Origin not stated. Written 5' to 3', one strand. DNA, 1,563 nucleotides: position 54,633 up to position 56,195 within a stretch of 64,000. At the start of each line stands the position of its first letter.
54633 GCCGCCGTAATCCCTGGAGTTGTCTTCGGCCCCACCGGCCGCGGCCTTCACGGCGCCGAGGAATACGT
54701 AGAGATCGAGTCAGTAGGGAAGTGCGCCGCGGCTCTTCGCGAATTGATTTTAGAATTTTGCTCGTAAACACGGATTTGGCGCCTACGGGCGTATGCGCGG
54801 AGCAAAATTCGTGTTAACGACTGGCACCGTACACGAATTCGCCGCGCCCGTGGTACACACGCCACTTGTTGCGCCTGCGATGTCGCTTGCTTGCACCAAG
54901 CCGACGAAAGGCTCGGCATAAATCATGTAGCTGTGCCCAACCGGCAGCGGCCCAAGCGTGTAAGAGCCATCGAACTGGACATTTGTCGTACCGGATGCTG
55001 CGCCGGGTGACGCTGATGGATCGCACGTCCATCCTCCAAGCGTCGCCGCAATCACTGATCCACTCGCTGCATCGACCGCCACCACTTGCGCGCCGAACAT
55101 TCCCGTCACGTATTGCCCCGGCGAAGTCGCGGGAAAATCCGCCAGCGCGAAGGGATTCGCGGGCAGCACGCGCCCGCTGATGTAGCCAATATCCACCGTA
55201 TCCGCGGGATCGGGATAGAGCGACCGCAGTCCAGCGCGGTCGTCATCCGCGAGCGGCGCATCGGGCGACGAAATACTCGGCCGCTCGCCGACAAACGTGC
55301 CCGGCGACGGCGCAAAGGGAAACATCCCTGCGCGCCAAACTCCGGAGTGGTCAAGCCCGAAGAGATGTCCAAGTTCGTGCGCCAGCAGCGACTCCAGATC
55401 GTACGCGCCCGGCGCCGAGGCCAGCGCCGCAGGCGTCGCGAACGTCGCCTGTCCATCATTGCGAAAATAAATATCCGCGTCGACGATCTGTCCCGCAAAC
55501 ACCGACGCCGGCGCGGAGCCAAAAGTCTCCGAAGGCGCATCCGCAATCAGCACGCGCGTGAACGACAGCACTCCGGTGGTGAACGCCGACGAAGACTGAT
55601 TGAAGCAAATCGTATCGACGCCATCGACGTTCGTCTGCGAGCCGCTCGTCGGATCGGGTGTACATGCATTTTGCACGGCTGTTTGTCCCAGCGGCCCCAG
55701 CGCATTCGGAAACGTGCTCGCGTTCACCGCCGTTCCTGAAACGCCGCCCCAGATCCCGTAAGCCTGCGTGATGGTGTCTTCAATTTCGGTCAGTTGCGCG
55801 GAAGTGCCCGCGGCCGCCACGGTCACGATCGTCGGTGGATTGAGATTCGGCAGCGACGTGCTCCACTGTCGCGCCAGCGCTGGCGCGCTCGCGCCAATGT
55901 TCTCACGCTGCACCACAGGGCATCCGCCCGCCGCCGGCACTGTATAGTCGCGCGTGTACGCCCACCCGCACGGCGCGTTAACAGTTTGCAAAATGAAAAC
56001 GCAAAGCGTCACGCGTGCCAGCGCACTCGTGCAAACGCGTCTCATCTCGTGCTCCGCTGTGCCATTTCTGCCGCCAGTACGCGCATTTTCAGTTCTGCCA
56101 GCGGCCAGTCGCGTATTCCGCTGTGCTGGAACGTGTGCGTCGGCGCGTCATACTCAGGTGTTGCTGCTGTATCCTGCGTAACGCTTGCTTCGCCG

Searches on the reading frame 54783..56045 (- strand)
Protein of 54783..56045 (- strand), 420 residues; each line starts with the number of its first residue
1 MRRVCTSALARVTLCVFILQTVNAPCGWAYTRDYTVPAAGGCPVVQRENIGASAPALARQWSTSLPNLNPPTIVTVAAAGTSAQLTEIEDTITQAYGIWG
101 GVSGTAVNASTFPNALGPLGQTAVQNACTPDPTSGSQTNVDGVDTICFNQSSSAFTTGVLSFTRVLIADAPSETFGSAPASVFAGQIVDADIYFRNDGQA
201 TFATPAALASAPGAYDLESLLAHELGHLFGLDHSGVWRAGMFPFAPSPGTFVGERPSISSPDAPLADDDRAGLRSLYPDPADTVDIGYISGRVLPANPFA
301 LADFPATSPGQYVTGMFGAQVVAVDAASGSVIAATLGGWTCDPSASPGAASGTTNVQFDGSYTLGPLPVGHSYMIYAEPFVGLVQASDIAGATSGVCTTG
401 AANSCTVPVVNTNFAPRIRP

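Call 41: search_protein_families(library=pfam, proteins=[window:54783-56045:-], max_evalue=0.001)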
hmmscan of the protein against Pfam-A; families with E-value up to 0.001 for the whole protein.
window:54783-56045:- (420 aa): 1 family
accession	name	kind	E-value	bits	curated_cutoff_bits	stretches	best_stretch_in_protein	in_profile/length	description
PF00413.30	Peptidase_M10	-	1.1e-07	32.3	24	1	185-277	81-158/159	Matrixin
